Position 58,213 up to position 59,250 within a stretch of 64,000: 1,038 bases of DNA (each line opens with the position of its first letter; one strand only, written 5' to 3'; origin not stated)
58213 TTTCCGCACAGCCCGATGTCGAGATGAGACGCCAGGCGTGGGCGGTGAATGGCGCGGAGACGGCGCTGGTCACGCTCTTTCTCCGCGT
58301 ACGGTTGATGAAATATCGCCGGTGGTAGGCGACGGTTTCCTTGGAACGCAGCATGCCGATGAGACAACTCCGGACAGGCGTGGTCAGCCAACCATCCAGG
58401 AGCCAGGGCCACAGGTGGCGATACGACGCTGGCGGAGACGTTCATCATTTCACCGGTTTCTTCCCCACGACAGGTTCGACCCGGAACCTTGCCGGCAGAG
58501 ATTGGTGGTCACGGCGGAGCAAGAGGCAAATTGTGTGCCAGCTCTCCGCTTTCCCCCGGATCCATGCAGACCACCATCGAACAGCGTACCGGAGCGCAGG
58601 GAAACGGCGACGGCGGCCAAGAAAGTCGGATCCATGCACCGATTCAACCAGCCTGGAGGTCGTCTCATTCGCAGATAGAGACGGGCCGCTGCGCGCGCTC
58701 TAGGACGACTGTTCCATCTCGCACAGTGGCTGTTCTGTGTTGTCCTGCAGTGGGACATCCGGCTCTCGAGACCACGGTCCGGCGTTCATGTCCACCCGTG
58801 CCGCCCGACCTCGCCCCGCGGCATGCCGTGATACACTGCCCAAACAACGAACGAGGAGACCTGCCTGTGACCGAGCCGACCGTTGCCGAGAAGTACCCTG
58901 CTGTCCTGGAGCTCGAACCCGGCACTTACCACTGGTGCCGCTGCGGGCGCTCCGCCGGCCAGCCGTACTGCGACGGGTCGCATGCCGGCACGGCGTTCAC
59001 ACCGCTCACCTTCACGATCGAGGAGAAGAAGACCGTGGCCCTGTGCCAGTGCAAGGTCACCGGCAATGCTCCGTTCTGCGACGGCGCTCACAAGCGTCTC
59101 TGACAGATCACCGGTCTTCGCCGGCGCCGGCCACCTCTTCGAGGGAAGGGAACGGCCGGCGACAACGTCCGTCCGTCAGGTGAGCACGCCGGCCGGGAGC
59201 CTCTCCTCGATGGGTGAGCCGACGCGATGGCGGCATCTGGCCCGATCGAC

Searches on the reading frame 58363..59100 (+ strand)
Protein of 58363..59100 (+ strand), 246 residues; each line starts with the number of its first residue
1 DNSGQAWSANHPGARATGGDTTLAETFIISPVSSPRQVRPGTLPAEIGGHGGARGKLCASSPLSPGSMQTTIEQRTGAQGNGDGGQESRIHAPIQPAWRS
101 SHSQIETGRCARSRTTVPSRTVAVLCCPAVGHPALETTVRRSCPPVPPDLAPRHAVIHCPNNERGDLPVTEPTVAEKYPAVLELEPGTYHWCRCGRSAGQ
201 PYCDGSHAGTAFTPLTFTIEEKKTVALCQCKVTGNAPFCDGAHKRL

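Call 55: search_protein_families(library=pfam, proteins=[window:58363-59100:+], max_evalue=0.01)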
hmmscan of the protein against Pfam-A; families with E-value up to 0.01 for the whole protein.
window:58363-59100:+ (246 aa): 1 family
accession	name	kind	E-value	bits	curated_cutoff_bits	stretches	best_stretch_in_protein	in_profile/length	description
PF09360.15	zf-CDGSH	-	2.1e-18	66.7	29.5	2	183-208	21-48/48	Iron-binding zinc finger CDGSH type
